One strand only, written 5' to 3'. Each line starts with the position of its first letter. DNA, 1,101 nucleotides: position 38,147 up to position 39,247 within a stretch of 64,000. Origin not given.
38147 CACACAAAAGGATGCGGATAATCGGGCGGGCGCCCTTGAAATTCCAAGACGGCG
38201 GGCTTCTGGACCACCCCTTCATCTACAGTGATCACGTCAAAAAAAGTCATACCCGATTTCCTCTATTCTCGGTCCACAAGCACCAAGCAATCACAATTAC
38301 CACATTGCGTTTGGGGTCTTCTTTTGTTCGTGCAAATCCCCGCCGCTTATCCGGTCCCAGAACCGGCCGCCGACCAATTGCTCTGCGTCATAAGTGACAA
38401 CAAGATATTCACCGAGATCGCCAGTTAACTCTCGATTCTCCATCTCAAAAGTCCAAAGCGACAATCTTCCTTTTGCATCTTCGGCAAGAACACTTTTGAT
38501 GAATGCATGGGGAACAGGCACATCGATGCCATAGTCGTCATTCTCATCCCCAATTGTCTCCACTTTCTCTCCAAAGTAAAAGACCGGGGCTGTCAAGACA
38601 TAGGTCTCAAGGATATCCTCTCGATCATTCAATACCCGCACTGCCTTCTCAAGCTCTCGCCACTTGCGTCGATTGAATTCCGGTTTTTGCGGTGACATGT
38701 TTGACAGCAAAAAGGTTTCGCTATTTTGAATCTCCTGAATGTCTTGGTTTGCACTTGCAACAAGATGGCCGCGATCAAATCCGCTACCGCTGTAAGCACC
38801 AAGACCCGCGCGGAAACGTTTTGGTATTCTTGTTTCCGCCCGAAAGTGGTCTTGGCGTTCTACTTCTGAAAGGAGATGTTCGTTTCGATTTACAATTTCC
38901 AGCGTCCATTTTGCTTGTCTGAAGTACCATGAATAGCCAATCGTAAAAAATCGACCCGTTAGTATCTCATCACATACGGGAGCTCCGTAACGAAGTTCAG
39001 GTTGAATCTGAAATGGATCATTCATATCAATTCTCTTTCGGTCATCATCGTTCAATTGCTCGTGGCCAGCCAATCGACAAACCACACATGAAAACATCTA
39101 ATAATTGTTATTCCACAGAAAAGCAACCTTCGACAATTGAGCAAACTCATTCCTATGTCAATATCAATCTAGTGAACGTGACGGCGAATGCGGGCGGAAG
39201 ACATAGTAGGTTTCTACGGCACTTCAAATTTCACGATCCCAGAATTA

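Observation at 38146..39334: Non-specific endonuclease cassette flanked by a diverged 90-bp repeat of the neighbouring gene's 3' end, next to tRNA-Ala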

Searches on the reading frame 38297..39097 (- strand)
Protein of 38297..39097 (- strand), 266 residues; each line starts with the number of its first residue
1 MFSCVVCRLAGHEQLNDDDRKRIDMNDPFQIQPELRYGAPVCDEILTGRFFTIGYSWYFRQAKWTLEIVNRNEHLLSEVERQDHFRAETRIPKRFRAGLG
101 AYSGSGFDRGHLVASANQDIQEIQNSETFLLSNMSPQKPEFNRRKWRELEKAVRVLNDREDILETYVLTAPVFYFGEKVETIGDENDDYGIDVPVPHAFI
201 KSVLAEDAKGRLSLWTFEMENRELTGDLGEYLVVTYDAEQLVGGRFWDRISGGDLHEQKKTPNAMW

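Call 7: search_protein_families(library=pfam, proteins=[window:38297-39097:-], max_evalue=0.01)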
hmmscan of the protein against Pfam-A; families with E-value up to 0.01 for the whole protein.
window:38297-39097:- (266 aa): 1 family
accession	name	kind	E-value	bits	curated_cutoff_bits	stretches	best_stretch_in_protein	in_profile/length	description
PF01223.29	Endonuclease_NS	-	2.8e-32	112.6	23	1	39-248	12-218/223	DNA/RNA non-specific endonuclease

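Call 14: find_homologous_proteins(query=window:38300-39097:-)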
Query window:38300-39097:- (266 aa): 1779 proteins with E <= 0.001 among 2185 candidates; the best 120 are listed.
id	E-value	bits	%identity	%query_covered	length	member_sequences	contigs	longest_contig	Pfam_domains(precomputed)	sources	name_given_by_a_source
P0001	3.0e-145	501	89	91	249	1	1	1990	PF01223.30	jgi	jgi:endonuclease G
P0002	3.0e-145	501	88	91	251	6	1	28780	PF01223.30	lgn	-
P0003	1.3e-140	486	86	91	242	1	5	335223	PF01223.30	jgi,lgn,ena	-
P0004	1.7e-140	485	86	91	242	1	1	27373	PF01223.30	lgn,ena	-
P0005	4.4e-140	484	86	91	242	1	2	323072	PF01223.30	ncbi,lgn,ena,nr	ncbi:MAG: DNA/RNA non-specific endonuclease [Rhizobiaceae bacterium]|nr:DNA/RNA non-specific endonuc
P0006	1.0e-138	479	84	91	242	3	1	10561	PF01223.30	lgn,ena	-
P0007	2.6e-138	478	86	91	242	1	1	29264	PF01223.30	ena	-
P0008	5.3e-137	474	83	91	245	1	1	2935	PF01223.30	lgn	-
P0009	5.9e-137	474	84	91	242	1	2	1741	PF01223.30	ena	-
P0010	8.7e-136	470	81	91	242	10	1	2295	PF01223.30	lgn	-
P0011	8.8e-136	470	83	91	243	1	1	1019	PF01223.30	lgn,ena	-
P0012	1.6e-135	469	83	91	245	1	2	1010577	PF01223.30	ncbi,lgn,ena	-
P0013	1.7e-135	469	81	91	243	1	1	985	PF01223.30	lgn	-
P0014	3.0e-135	468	81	91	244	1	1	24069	PF01223.30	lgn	-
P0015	3.7e-135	468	82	91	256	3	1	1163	PF01223.30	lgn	-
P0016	4.0e-135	468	82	91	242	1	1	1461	PF01223.30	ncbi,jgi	-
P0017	4.8e-135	467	81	91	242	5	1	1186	PF01223.30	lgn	-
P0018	8.9e-135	466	81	91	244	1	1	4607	PF01223.30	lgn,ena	-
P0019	3.1e-134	465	81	91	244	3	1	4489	PF01223.30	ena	-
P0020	5.7e-134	464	81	91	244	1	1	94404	PF01223.30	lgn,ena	-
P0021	1.3e-133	463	82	91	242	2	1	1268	PF01223.30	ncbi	-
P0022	1.6e-133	462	82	91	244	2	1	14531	PF01223.30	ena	-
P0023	3.0e-133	461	81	91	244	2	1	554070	PF01223.30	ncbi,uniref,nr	ncbi:DNA/RNA non-specific endonuclease [Flavivirga aquimarina]|uniref:Endonuclease n=1 Tax=Flavivirg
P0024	3.5e-133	461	83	91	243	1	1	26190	PF01223.30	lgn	-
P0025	3.9e-133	461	80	91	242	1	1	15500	PF01223.30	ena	-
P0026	4.1e-133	461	80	91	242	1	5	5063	PF01223.30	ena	-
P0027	7.0e-133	460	81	91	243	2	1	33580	PF01223.30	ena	-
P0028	9.6e-133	460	82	91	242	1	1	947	PF01223.30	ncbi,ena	-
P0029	1.1e-132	460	81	91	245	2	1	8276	PF01223.30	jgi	-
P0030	1.1e-132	460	81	91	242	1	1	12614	PF01223.30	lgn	-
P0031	1.6e-132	459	81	91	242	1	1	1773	PF01223.30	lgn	-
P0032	1.7e-132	459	79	91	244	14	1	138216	PF01223.30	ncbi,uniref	ncbi:DNA/RNA non-specific endonuclease [Thalassobellus sediminis]|uniref:DNA/RNA non-specific endonu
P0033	2.1e-132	459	79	91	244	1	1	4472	PF01223.30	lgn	-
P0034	2.7e-132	458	79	91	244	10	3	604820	PF01223.30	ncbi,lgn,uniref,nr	ncbi:DNA/RNA non-specific endonuclease [Tenacibaculum aiptasiae]|uniref:Endonuclease n=1 Tax=Tenacib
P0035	3.9e-132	458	81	91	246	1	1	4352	PF01223.30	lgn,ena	-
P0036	4.4e-132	458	79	91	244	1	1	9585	PF01223.30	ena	-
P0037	8.1e-132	457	79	91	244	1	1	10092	PF01223.30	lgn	-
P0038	8.7e-132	457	80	91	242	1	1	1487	PF01223.30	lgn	-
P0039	9.9e-132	456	80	91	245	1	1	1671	PF01223.30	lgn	-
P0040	1.0e-131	456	81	91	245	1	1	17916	PF01223.30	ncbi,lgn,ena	-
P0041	1.6e-131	456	81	91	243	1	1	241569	PF01223.30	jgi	-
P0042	1.7e-131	456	81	91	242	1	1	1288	PF01223.30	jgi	-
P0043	1.7e-131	456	81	91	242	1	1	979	PF01223.30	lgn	-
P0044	2.9e-131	455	80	91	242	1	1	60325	PF01223.30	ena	-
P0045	3.4e-131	455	79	91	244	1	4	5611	PF01223.30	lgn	-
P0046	4.6e-131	454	79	91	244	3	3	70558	PF01223.30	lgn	-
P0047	6.6e-131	454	79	91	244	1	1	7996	PF01223.30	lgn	-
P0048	1.1e-130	453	80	91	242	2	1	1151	PF01223.30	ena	-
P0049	1.7e-130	452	78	91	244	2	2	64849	PF01223.30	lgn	-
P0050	1.9e-130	452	78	91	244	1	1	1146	PF01223.30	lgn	-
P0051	3.0e-130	452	81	91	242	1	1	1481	PF01223.30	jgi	-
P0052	3.2e-130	452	79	91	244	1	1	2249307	PF01223.30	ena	-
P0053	3.9e-130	451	79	91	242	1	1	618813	PF01223.30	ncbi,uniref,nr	ncbi:DNA/RNA non-specific endonuclease [uncultured Shimia sp.]|uniref:DNA/RNA non-specific endonucle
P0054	4.5e-130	451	79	91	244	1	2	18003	PF01223.30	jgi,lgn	-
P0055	4.7e-130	451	80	91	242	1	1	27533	PF01223.30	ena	-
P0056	4.8e-130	451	79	91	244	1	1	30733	PF01223.30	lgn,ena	-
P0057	5.1e-130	451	78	91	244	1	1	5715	PF01223.30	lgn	-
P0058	5.3e-130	451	78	91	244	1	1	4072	PF01223.30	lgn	-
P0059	6.2e-130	451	79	91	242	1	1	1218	PF01223.30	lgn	-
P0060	9.4e-130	450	79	91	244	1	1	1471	PF01223.30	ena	-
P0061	1.2e-129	450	80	91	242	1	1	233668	PF01223.30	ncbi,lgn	-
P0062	1.3e-129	449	79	91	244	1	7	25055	PF01223.30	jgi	-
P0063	1.5e-129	449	79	91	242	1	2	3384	PF01223.30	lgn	-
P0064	1.8e-129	449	76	91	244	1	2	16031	PF01223.30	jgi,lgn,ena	-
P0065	1.9e-129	449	79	91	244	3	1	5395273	PF01223.30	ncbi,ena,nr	nr:DNA/RNA non-specific endonuclease [uncultured Draconibacterium sp.]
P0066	2.4e-129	449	79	91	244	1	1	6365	PF01223.30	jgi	-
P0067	4.8e-129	448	79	91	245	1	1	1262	PF01223.30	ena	-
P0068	4.9e-129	448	75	93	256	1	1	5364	PF01223.30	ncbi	-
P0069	4.9e-129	448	78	91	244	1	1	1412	PF01223.30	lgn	-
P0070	5.0e-129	448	80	91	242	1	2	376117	PF01223.30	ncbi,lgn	-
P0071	5.7e-129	447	78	91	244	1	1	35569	PF01223.30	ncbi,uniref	ncbi:MAG: DNA/RNA non-specific endonuclease [Fulvivirga sp.]|uniref:DNA/RNA non-specific endonucleas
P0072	6.4e-129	447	78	91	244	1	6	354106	PF01223.30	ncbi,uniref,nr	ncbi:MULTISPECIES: DNA/RNA non-specific endonuclease [Aquimarina]|uniref:Endonuclease n=1 Tax=Aquima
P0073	6.4e-129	447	78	91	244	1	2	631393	PF01223.30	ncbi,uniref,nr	ncbi:DNA/RNA non-specific endonuclease [Aquimarina algiphila]|uniref:DNA/RNA non-specific endonuclea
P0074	6.6e-129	447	78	91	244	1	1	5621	PF01223.30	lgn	-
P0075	7.9e-129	447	78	91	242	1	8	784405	PF01223.30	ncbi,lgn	-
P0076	8.0e-129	447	78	91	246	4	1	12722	PF01223.30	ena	-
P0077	8.2e-129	447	77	91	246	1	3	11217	PF01223.30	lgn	-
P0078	9.2e-129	447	77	91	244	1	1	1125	PF01223.30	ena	-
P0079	1.6e-128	446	79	91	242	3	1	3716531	PF01223.30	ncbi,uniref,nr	ncbi:DNA/RNA non-specific endonuclease [Marinobacter salinisoli]|uniref:Endonuclease n=1 Tax=Marinob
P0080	1.6e-128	446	78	91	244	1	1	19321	PF01223.30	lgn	-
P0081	1.6e-128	446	76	91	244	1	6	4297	PF01223.30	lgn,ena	-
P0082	1.7e-128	446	77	91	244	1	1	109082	PF01223.30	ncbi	ncbi:MAG: DNA/RNA non-specific endonuclease [Pseudomonadota bacterium]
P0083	1.9e-128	446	77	91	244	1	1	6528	PF01223.30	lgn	-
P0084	2.0e-128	446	78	91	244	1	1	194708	PF01223.30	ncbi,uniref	ncbi:DNA/RNA non-specific endonuclease [Ascidiimonas aurantiaca]|uniref:DNA/RNA non-specific endonuc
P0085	2.3e-128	445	78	91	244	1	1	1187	PF01223.30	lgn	-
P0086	2.6e-128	445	78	91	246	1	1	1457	PF01223.30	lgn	-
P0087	2.7e-128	445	76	91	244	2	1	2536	PF01223.30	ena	-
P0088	3.8e-128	445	79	91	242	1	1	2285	PF01223.30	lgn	-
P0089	4.0e-128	445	77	91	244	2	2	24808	PF01223.30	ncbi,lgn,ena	-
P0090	4.3e-128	445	76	91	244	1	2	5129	PF01223.30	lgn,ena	-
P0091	7.0e-128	444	77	91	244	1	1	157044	PF01223.30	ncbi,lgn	ncbi:MAG: DNA/RNA non-specific endonuclease [Bacteroidota bacterium]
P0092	7.7e-128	444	78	91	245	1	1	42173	PF01223.30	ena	-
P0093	7.7e-128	444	79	91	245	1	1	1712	PF01223.30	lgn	-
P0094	9.1e-128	443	78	91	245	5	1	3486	PF01223.30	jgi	jgi:endonuclease G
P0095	1.1e-127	443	80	91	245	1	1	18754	PF01223.30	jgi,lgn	-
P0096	1.4e-127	443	77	91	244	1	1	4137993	PF01223.30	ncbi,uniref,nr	ncbi:DNA/RNA non-specific endonuclease [Fulvivirga lutea]|uniref:Endonuclease n=1 Tax=Fulvivirga lut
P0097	1.6e-127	443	78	91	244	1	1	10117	PF01223.30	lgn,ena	-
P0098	2.9e-127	442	79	91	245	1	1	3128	PF01223.30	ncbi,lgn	ncbi:MAG: DNA/RNA non-specific endonuclease [Bacteroidota bacterium]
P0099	3.0e-127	442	76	91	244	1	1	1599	PF01223.30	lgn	-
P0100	3.0e-127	442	76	91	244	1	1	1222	PF01223.30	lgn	-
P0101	3.7e-127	441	79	91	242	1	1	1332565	PF01223.30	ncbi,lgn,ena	-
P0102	4.2e-127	441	78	91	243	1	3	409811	PF01223.30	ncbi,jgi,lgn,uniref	ncbi:MAG: DNA/RNA non-specific endonuclease [Hoeflea sp.]|uniref:DNA/RNA non-specific endonuclease n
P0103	4.4e-127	441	76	91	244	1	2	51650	PF01223.30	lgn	-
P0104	8.5e-127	440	76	91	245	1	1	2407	PF01223.30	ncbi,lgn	-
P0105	9.3e-127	440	76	91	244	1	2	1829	PF01223.30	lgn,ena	-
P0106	1.2e-126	440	76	91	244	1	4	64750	PF01223.30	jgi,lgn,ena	-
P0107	2.2e-126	439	77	91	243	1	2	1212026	PF01223.30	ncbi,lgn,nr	ncbi:DNA/RNA endonuclease G [Flavobacteriales bacterium ALC-1]|nr:DNA/RNA endonuclease G [Flavobacte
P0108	2.2e-126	439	76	91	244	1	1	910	PF01223.30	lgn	-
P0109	2.3e-126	439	78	91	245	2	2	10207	PF01223.30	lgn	-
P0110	2.6e-126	439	76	91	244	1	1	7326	PF01223.30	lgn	-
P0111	2.6e-126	439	79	91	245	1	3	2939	PF01223.30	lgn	-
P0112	2.8e-126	439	77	91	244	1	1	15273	PF01223.30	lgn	-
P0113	4.4e-126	438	78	91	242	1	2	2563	PF01223.30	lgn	-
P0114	6.9e-126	437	76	91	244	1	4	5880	PF01223.30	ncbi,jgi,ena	jgi:endonuclease G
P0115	1.1e-125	437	76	92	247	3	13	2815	PF01223.30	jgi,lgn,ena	-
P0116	1.2e-125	437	76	91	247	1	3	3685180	PF01223.30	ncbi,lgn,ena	-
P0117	1.4e-125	436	76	91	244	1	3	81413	PF01223.30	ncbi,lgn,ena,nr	ncbi:MAG: DNA/RNA endonuclease G [Winogradskyella sp.]|nr:MAG: DNA/RNA endonuclease G [Winogradskyel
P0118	1.4e-125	436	75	91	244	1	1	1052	PF01223.30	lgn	-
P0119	1.4e-125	436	78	91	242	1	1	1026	PF01223.30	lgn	-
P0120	1.5e-125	436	77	91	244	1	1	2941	PF01223.30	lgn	-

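Call 16: find_encoding_contigs(protein=window:38297-39025:-, flank=6000, max_places=8)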
Protein window:38297-39025:- (242 aa): no gene with exactly this product is on record in the collection.

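Call 18: find_encoding_contigs(protein=P0002, flank=6000, max_places=4)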
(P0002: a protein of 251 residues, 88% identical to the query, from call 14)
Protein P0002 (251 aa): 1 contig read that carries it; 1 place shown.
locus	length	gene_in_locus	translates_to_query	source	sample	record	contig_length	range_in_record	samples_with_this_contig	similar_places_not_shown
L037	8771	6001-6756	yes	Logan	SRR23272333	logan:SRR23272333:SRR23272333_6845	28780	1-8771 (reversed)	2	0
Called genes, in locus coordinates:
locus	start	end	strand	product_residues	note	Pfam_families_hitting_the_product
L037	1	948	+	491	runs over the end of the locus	-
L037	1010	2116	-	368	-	-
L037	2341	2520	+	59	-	-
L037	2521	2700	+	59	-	-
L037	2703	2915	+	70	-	-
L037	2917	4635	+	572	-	PF12236:Head-tail_con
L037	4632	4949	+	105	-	PF25181:Phage_Bbp19 (weak)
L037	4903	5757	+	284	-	-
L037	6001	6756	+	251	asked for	PF01223:Endonuclease_NS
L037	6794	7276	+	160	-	PF27501:Y4fE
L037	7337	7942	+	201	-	-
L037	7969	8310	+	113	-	-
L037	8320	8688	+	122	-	-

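Call 19: find_encoding_contigs(protein=P0003, flank=6000, max_places=5)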
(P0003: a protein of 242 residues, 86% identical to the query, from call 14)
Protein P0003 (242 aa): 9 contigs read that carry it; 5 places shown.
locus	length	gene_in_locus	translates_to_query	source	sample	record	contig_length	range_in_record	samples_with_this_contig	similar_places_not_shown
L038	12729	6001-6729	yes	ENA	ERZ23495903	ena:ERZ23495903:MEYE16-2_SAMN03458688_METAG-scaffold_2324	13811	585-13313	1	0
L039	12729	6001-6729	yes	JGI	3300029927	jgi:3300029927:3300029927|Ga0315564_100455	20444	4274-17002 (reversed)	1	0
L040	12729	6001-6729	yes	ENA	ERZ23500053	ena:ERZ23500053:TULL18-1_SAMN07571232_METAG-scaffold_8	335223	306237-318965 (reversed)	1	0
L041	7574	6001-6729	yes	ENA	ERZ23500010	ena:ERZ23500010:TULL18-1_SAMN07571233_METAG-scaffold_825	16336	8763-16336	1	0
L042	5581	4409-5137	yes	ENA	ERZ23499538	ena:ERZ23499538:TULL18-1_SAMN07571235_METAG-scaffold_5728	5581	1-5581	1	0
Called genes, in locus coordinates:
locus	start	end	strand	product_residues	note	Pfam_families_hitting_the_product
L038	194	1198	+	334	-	PF03480:DctP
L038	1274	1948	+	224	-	PF04290:DctQ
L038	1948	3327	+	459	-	PF06808:DctM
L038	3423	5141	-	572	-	PF02743:dCache_1 (weak), PF22673:MCP-like_PDC_1 (faint), PF00211:Guanylate_cyc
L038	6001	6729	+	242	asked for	PF01223:Endonuclease_NS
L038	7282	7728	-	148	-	-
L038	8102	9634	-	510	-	PF00884:Sulfatase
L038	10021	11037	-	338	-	PF03403:PAF-AH_p_II (faint)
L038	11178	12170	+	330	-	PF12833:HTH_18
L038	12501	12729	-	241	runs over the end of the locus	?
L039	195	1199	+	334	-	PF03480:DctP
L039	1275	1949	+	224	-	PF04290:DctQ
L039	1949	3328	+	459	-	PF06808:DctM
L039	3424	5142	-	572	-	PF02743:dCache_1 (weak), PF22673:MCP-like_PDC_1 (faint), PF00211:Guanylate_cyc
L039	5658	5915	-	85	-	-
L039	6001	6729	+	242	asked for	PF01223:Endonuclease_NS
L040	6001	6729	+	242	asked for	PF01223:Endonuclease_NS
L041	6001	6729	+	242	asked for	PF01223:Endonuclease_NS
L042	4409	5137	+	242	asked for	PF01223:Endonuclease_NS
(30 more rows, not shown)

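Call 20: find_encoding_contigs(protein=P0005, flank=6000, max_places=4)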
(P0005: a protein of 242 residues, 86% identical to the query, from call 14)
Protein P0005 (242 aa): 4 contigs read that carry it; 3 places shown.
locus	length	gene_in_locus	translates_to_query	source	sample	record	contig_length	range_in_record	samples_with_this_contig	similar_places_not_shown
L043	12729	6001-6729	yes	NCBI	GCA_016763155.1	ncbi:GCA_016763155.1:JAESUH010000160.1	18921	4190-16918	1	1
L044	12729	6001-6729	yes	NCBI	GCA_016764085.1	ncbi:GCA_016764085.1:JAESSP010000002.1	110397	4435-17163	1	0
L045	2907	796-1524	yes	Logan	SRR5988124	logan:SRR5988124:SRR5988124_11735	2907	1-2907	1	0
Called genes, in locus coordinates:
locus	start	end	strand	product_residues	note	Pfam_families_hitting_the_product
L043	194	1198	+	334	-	PF03480:DctP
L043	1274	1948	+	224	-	PF04290:DctQ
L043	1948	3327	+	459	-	PF06808:DctM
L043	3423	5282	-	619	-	PF02743:dCache_1 (weak), PF00211:Guanylate_cyc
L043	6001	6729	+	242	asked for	PF01223:Endonuclease_NS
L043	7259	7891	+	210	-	PF01810:LysE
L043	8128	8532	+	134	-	PF04828:GFA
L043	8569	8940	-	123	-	PF13467:RHH_4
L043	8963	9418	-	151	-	PF02426:MIase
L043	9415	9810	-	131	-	PF00903:Glyoxalase, PF13669:Glyoxalase_4 (weak), PF18029:Glyoxalase_6 (weak), PF22677:Ble-like_N (faint)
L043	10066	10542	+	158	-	-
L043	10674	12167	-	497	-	PF07732:Cu-oxidase_3, PF00394:Cu-oxidase (weak), PF07731:Cu-oxidase_2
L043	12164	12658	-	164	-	PF13442:Cytochrome_CBB3, PF00034:Cytochrom_C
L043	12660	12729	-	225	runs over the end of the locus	PF03734:YkuD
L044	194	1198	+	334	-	PF03480:DctP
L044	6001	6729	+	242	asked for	PF01223:Endonuclease_NS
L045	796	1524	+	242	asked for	PF01223:Endonuclease_NS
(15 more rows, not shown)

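Call 26: search_dna_similar(query=window:38297-39025:-, collection=phages, mode=protein, max_rows=25)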
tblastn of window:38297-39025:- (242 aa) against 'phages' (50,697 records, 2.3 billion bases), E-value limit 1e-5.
Records with a match: 32; places in all: 32; records where one place covers at least 80% of the query: 6.
Best place of each record, by identity: <60% 32.
By first word of the organism name: Bacteriophage 12; Klebsiella 9; Campylobacter 6; Acinetobacter 2; Ralstonia 1; Sinorhizobium 1; Xanthomonas 1.
By host as written in the record: - 14; Klebsiella pneumoniae 5; Klebsiella sp. 2; Ralstonia solanacearum 1; Sinohrizobium meliloti NRRL L-50 1; Campylobacter jejuni subsp. jejuni 00-2425 1; Campylobacter jejuni subsp. jejuni 00-6200 1; Campylobacter jejuni subsp. jejuni 01-1512 1; and 6 more.
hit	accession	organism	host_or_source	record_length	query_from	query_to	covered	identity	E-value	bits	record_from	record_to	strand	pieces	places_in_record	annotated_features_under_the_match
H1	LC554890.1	Ralstonia phage RP13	Ralstonia solanacearum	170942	9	235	94%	28.2%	1e-12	73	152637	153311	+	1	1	DNA/RNA non-specific endonuclease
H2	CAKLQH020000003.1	Acinetobacter phage MD-2021a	not known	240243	27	179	63%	39.4%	4e-22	100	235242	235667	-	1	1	nucA: Nuclease precursor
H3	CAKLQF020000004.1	Acinetobacter phage MD-2021a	not known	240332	27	179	63%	39.4%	4e-22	100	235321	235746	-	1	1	nucA: Nuclease precursor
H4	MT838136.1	Bacteriophage sp.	human fecal samples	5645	17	223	86%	27.4%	2e-12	72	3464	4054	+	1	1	record has no annotation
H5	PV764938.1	Sinorhizobium phage Phosso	Sinohrizobium meliloti NRRL L-50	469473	35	231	81%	27.6%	2e-9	63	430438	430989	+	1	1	DNA/RNA non-specific endonuclease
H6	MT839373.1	Bacteriophage sp.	human fecal samples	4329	17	223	86%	26.0%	2e-14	77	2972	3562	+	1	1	record has no annotation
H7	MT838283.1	Bacteriophage sp.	human fecal samples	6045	27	223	81%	25.7%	2e-7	57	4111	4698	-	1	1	record has no annotation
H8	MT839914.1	Bacteriophage sp.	human fecal samples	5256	25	223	82%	25.5%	6e-7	56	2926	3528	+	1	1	record has no annotation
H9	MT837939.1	Bacteriophage sp.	human fecal samples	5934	57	229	71%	29.3%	1e-8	61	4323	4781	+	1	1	record has no annotation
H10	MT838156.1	Bacteriophage sp.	human fecal samples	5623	78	237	66%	27.5%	2e-8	60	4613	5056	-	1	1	record has no annotation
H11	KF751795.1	Campylobacter phage CJIE4-3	Campylobacter jejuni subsp. jejuni ...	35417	18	200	76%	23.0%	4e-12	71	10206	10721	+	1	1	nucA: DNA/RNA non-specific endonuclease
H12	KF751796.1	Campylobacter phage CJIE4-4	Campylobacter jejuni subsp. jejuni ...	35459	18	200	76%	23.0%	4e-12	71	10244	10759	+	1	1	nucA: DNA/RNA non-specific endonuclease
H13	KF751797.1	Campylobacter phage CJIE4-5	Campylobacter jejuni subsp. jejuni ...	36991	18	200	76%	23.0%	4e-12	71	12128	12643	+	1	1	nucA: DNA/RNA non-specific endonuclease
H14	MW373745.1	Campylobacter phage CJLB-13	Campylobacter jejuni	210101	18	200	76%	23.0%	4e-12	71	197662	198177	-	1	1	record has no annotation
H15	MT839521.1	Bacteriophage sp.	human fecal samples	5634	78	223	60%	28.8%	1e-7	57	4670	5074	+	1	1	record has no annotation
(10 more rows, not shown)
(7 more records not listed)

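Call 31: find_related_loci(query=window:38300-39025:-, collection=metagenome_contigs, flank=5000)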
Query window:38300-39025:- (242 aa) in metagenome_contigs; peptide patterns used: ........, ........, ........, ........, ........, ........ (x = any residue, [..] = any of these).
122 stretches matched a pattern; 31 encode a relative of the query (tblastn E <= 1e-3); 31 distinct loci.
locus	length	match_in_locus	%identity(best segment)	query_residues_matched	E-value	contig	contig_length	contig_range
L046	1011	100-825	82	1-242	2e-155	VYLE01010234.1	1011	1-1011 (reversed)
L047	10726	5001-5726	79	1-242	3e-135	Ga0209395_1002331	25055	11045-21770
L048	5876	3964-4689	77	1-242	3e-135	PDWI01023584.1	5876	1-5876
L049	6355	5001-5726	79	1-242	6e-132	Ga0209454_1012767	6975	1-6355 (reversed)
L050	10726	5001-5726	76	1-242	1e-131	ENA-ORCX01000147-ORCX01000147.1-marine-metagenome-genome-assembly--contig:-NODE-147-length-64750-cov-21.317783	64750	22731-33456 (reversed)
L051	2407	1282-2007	76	1-242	8e-139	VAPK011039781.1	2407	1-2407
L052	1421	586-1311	76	1-242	1e-140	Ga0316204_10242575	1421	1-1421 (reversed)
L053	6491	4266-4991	76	1-242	7e-129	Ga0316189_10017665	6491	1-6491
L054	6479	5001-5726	77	1-242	8e-129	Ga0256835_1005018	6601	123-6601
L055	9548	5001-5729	77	1-242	8e-128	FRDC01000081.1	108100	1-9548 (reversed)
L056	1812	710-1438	77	1-242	8e-137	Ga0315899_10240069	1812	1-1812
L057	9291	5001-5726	75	1-242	3e-127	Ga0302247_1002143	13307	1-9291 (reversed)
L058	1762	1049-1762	77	1-238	1e-136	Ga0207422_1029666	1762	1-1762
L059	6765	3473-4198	76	1-242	1e-126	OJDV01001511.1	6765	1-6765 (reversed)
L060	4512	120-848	75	1-242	9e-127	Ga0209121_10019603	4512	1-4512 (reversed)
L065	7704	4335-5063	73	1-242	1e-120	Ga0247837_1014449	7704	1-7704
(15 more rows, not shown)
